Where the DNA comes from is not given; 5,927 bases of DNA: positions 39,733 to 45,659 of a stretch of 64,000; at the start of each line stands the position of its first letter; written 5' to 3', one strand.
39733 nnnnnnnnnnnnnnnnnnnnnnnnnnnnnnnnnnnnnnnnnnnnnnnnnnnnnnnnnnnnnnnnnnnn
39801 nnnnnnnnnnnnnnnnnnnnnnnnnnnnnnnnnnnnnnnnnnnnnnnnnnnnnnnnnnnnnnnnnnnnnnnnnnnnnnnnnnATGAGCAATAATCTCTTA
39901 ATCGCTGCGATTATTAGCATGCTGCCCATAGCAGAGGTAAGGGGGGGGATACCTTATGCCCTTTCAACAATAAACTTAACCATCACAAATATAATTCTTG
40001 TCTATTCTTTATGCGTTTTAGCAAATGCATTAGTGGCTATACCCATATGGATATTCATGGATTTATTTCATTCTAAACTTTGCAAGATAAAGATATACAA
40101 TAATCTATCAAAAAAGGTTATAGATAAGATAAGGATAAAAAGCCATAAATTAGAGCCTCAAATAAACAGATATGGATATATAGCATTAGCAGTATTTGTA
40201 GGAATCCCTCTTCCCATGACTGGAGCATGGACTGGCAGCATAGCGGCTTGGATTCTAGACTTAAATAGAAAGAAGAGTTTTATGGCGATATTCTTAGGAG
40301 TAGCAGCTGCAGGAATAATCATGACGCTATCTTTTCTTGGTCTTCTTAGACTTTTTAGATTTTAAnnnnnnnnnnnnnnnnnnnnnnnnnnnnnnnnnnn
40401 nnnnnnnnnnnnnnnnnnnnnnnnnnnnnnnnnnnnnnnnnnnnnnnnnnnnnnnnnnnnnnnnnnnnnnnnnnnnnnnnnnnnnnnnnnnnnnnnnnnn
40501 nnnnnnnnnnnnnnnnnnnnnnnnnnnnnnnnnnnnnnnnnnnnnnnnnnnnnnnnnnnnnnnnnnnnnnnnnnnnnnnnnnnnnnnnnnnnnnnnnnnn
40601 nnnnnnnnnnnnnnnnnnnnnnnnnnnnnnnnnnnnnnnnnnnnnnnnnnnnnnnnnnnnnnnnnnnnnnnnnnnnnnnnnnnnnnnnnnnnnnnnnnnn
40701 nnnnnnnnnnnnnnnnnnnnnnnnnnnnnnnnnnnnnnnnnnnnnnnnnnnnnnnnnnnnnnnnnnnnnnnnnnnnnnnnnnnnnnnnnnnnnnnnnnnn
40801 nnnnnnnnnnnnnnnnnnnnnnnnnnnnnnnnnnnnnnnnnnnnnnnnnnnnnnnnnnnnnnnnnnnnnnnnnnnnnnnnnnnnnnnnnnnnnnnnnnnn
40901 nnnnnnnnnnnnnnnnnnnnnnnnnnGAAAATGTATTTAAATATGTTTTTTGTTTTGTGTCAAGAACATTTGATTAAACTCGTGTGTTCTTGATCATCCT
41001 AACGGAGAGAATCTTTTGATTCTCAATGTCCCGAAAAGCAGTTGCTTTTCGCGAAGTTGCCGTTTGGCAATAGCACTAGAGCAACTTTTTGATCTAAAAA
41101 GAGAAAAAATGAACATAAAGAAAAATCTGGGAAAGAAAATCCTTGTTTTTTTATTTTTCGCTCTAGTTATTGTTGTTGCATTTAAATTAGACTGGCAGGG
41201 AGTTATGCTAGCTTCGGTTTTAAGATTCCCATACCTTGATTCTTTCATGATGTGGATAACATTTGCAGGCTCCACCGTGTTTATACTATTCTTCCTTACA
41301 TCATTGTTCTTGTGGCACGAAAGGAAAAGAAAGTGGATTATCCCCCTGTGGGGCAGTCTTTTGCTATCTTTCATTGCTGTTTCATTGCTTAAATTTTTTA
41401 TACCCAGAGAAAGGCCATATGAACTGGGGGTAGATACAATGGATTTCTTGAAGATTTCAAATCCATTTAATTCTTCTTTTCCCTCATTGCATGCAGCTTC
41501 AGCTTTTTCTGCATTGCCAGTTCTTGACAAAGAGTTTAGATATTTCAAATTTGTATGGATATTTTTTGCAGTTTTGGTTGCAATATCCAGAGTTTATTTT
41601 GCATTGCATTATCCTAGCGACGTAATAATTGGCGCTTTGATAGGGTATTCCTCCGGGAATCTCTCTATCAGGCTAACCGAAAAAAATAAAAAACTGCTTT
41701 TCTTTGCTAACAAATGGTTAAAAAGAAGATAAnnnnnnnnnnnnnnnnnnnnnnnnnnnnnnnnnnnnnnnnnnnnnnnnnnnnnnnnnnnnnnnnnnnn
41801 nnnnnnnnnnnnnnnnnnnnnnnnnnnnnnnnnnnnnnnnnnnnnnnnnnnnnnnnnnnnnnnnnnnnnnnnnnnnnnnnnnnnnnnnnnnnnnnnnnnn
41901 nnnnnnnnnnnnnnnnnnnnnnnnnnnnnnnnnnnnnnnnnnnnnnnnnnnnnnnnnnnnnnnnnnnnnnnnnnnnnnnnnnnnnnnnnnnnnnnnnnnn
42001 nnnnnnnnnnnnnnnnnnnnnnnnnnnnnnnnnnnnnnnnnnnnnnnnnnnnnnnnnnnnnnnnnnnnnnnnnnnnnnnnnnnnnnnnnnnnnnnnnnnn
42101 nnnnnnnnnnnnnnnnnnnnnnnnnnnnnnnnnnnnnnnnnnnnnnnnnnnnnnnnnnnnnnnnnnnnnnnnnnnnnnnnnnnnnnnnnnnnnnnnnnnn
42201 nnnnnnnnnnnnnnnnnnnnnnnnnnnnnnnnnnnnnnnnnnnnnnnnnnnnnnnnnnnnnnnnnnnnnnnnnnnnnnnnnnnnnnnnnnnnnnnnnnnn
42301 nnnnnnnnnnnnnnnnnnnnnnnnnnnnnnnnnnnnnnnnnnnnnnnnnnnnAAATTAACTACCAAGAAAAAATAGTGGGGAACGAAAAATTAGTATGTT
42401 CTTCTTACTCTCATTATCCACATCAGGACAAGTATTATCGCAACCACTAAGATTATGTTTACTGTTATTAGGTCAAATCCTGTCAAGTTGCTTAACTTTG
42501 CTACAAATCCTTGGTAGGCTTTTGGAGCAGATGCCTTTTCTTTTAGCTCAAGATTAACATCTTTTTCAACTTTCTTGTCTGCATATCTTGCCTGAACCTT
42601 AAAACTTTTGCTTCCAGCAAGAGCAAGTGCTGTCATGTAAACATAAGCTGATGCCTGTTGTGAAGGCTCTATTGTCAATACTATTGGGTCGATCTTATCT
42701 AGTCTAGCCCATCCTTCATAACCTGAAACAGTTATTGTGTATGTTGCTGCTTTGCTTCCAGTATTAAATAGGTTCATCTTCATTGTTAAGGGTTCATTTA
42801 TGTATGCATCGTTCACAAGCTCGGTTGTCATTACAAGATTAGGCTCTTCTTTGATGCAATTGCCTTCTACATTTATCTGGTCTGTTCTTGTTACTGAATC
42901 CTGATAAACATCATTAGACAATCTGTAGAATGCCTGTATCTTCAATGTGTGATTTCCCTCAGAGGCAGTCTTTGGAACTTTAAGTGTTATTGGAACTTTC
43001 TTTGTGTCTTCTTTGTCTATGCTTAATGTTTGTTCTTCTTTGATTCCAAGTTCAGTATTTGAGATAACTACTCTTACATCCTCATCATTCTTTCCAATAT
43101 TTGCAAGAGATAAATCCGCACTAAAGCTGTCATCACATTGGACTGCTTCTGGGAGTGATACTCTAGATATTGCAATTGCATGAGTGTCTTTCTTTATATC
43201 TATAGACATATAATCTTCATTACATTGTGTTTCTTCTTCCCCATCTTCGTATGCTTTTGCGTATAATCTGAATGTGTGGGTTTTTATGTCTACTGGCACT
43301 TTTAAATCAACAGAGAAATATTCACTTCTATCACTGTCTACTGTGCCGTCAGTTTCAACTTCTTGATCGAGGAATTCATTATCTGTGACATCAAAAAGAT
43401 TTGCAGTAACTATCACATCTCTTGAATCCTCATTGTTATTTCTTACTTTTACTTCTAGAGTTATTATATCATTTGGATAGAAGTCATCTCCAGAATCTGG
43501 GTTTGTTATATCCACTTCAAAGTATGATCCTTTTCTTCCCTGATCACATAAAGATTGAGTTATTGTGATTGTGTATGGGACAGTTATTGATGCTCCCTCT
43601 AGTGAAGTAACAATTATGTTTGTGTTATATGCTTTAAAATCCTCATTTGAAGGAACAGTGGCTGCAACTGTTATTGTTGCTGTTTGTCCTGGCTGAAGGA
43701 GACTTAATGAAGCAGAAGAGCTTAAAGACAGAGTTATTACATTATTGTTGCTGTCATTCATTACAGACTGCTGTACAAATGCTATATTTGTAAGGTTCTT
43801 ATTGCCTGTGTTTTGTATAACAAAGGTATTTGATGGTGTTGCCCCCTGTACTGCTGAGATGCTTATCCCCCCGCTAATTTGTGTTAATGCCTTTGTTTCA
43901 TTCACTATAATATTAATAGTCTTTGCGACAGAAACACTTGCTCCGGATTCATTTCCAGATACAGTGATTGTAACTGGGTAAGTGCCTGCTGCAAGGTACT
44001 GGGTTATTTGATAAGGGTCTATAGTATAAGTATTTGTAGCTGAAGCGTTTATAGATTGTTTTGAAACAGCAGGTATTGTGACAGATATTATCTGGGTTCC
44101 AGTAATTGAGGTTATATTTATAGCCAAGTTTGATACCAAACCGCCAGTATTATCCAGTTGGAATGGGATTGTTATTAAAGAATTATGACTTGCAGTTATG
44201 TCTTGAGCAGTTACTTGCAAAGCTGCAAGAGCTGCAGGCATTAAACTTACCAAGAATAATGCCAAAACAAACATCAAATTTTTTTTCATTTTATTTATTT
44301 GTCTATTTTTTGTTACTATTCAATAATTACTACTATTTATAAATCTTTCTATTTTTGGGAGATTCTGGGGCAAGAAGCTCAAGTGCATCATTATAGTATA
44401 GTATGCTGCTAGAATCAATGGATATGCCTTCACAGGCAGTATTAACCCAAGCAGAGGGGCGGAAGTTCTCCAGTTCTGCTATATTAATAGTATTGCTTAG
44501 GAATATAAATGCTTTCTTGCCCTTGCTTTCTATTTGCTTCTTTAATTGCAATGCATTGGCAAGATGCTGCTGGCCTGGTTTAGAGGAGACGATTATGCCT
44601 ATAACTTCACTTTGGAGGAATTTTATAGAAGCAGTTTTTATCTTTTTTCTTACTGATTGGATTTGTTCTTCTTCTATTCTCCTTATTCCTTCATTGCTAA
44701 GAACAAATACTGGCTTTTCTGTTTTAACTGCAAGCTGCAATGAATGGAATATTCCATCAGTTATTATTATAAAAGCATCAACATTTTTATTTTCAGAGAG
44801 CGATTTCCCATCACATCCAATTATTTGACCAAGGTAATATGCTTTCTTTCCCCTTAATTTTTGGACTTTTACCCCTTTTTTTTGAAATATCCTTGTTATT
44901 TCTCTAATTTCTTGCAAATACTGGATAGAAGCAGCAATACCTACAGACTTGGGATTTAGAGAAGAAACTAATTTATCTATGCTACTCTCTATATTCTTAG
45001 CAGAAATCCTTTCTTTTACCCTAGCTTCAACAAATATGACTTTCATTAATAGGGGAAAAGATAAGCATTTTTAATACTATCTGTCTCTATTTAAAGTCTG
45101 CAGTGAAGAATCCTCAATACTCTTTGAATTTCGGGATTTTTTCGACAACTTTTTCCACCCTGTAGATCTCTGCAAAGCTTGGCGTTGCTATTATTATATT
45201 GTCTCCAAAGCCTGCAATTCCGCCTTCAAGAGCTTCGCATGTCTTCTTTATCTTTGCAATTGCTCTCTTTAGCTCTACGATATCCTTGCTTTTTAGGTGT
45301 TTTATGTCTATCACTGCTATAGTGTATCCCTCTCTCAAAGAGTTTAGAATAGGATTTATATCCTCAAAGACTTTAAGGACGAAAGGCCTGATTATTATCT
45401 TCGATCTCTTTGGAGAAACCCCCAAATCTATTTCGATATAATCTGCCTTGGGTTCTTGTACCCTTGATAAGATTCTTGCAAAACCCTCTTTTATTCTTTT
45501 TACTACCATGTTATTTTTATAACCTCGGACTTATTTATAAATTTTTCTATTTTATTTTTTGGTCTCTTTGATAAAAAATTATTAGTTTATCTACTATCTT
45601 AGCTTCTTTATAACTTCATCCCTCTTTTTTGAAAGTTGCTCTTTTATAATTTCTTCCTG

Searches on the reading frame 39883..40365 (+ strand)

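Call 55: search_protein_families(library=pfam, proteins=[window:39883-40365:+], max_evalue=0.01)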
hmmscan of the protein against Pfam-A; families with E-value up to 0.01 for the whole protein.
window:39883-40365:+ (160 aa): 1 family
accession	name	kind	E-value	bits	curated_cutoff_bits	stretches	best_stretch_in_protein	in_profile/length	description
PF06695.16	Sm_multidrug_ex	-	4.9e-33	114.7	30.7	1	18-146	1-121/121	Putative small multi-drug export protein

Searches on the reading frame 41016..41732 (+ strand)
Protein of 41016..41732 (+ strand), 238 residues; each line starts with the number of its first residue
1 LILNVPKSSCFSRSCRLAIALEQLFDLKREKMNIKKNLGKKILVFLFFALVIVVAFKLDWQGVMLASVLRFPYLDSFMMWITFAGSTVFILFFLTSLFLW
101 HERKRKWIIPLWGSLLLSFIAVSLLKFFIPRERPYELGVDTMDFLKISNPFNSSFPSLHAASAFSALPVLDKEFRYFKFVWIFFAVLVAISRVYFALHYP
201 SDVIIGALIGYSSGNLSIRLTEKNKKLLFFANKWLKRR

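Call 52: search_protein_families(library=pfam, proteins=[window:41016-41732:+], max_evalue=0.01)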
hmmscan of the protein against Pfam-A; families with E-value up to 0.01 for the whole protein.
window:41016-41732:+ (238 aa): 2 families
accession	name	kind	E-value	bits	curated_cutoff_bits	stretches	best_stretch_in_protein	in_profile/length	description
PF01569.27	PAP2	-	3.3e-20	72.6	27.2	1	110-225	4-129/130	PAP2 superfamily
PF14378.12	PAP2_3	-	8.4e-10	39.2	27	1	57-210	11-184/190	PAP2 superfamily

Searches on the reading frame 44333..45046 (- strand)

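Call 55: search_protein_families(library=pfam, proteins=[window:44333-45046:-], max_evalue=0.01)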
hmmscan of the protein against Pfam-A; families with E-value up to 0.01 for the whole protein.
window:44333-45046:- (237 aa): 1 family
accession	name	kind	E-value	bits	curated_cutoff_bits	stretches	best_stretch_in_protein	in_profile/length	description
PF01866.22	Diphthamide_syn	-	1.7e-36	126.6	33.2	1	2-213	64-275/302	Putative diphthamide synthesis protein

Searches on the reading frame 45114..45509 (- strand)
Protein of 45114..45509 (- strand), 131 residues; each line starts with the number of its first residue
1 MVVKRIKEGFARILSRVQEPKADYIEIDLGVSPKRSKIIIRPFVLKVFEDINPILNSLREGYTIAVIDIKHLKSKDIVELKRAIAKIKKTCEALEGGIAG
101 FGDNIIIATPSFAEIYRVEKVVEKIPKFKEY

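Call 55: search_protein_families(library=pfam, proteins=[window:45114-45509:-], max_evalue=0.01)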
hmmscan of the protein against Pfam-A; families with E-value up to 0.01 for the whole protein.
window:45114-45509:- (131 aa): 1 family
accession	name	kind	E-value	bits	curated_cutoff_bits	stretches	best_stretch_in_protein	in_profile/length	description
PF04472.17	SepF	-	7.9e-09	36.1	27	1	43-115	4-72/72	Cell division protein SepF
